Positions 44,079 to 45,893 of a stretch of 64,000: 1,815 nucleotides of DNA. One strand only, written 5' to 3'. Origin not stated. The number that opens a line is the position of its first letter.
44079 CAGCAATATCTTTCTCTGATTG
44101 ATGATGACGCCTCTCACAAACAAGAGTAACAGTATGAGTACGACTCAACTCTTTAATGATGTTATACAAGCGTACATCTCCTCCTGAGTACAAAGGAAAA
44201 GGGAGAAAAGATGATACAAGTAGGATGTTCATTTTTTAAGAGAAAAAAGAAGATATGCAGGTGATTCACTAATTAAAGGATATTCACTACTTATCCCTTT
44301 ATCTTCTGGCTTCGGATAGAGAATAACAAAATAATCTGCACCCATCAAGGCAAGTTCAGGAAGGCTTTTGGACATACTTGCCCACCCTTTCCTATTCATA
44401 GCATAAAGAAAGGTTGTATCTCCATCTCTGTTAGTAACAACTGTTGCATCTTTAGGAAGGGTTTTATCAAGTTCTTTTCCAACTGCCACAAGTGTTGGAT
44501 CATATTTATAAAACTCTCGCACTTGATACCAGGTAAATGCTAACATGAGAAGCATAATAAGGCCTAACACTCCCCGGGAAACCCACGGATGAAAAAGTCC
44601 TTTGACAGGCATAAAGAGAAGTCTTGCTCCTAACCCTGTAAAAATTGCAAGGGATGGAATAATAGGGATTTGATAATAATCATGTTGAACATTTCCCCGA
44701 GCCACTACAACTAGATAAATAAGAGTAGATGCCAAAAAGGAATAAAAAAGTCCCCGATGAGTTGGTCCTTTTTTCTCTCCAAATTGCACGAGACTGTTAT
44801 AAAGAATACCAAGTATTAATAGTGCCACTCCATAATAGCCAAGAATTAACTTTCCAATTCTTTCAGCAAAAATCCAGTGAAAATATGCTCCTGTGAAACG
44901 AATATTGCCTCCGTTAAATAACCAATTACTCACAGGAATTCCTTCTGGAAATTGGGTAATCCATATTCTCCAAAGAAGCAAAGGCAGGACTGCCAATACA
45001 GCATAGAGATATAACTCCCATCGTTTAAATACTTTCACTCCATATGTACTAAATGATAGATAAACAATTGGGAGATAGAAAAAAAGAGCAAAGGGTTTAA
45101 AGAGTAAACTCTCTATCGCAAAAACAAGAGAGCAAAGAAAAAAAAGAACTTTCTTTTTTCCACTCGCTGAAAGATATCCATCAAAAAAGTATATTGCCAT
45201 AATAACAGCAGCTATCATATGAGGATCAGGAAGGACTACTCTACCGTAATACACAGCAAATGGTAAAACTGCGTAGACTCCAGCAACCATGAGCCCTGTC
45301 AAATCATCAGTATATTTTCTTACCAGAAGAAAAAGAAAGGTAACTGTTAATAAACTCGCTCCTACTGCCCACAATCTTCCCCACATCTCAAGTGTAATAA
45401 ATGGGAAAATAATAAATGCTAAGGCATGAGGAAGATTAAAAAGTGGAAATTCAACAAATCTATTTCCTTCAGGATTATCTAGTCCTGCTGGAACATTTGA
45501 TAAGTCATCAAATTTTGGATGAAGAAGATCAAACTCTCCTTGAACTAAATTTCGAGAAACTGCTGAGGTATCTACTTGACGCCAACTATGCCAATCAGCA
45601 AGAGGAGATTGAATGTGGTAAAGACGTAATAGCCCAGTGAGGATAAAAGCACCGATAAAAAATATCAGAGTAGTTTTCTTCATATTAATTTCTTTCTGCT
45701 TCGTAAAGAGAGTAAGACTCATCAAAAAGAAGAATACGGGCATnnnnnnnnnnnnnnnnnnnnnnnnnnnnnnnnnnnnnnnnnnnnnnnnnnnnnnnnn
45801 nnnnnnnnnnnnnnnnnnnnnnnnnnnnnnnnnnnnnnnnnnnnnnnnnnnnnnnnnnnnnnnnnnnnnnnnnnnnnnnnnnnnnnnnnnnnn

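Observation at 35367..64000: ~29 kb glycan-assembly supercluster dominated by GT-C membrane enzymes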

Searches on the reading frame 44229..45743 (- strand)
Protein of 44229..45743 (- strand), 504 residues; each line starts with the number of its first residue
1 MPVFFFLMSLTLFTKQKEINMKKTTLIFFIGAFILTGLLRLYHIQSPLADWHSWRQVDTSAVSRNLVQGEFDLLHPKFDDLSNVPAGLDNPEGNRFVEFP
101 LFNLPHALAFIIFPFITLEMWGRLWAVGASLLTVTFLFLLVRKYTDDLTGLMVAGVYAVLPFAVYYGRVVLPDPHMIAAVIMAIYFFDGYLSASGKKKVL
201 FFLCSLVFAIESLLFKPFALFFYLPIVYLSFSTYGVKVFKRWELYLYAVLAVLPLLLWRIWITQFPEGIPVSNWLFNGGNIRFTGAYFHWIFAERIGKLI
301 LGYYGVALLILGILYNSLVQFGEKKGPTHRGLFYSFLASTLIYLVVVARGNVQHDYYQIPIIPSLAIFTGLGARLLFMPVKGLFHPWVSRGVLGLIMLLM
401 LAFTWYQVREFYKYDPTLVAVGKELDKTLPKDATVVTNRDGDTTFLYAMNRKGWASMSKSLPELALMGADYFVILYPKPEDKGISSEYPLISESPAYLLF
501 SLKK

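Call 3: search_protein_families(library=pfam, proteins=[window:44229-45743:-], max_evalue=0.01)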
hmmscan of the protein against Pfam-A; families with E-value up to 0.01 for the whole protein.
window:44229-45743:- (504 aa): 2 families
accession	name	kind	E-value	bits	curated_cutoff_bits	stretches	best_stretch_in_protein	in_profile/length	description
PF13231.12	PMT_2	-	4.3e-07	30.7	26.1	1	119-258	21-160/160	Dolichyl-phosphate-mannose-protein mannosyltransferase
PF09913.15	DUF2142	-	0.0052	16.1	30.1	1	105-268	105-265/395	Predicted membrane protein (DUF2142)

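Call 11: search_protein_families(library=ncbifam, proteins=[window:44229-45743:-], max_evalue=1)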
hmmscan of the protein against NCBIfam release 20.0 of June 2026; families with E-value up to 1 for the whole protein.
window:44229-45743:- (504 aa): 1 family
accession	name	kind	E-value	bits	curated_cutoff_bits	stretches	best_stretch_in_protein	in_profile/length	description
TIGR04154.1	archaeo_STT3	subfamily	0.8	7.9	450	1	91-185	62-162/831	oligosaccharyl transferase, archaeosortase A system-associated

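Call 67: search_solved_structures(query=window:44229-45743:-, max_evalue=10)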
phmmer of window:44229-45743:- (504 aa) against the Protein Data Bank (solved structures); distinct sequences matched with E-value up to 10: 1.
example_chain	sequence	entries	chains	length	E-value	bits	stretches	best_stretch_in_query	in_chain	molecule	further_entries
9f0l_A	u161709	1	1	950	0.41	12.4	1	169-253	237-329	De novo designed Protein K10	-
